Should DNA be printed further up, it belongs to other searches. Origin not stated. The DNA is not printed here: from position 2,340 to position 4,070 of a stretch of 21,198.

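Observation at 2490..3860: ~450-aa N-terminal domain of unknown function fused to the Mod methyltransferase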

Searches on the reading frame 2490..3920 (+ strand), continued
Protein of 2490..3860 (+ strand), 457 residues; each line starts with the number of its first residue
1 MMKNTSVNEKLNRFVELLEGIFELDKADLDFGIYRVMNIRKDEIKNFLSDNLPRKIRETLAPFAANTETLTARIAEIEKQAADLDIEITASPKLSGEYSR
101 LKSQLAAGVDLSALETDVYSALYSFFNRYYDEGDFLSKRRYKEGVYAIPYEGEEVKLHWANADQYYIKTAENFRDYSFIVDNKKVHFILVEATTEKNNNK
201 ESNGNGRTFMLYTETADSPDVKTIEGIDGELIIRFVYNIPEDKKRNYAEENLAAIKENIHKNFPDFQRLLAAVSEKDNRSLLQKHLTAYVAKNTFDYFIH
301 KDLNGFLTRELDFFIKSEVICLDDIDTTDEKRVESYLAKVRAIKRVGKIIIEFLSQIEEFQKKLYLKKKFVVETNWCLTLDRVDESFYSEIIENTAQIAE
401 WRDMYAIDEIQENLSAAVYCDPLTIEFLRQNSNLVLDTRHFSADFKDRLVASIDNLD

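Call 88: find_related_loci(query=A3, collection=viral_contigs, flank=5000)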
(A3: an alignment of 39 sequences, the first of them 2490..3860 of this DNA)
Query A3 (457 aa) in viral_contigs; peptide patterns used: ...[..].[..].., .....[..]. (x = any residue, [..] = any of these).
165 stretches matched a pattern; 31 encode a relative of the query (tblastn E <= 1e-3); 31 distinct loci.
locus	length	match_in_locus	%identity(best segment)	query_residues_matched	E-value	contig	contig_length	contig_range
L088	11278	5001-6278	54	4-457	1e-158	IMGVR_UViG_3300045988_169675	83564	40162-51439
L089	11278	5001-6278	54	4-457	1e-158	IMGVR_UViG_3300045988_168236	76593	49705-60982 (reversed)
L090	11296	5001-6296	51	21-457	1e-130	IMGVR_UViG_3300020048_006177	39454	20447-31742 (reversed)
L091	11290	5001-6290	48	17-452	1e-127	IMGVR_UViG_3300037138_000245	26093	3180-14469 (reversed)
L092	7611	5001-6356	48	7-457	9e-127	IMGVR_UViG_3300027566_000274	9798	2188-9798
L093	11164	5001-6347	47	7-457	3e-126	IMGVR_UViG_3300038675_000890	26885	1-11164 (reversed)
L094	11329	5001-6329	46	4-457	8e-126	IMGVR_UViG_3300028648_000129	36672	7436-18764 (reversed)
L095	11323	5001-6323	51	13-457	2e-125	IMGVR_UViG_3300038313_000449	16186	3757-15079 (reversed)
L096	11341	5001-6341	46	4-456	2e-124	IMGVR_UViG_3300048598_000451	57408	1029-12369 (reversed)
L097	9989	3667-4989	48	10-457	7e-123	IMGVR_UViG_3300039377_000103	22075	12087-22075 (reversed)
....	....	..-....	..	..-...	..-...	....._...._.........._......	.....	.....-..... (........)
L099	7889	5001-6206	47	13-457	6e-117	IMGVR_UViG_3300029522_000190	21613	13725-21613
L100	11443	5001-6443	42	13-457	3e-107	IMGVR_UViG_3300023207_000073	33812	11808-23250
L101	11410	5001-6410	41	5-456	6e-104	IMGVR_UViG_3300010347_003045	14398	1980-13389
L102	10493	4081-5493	42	5-457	3e-102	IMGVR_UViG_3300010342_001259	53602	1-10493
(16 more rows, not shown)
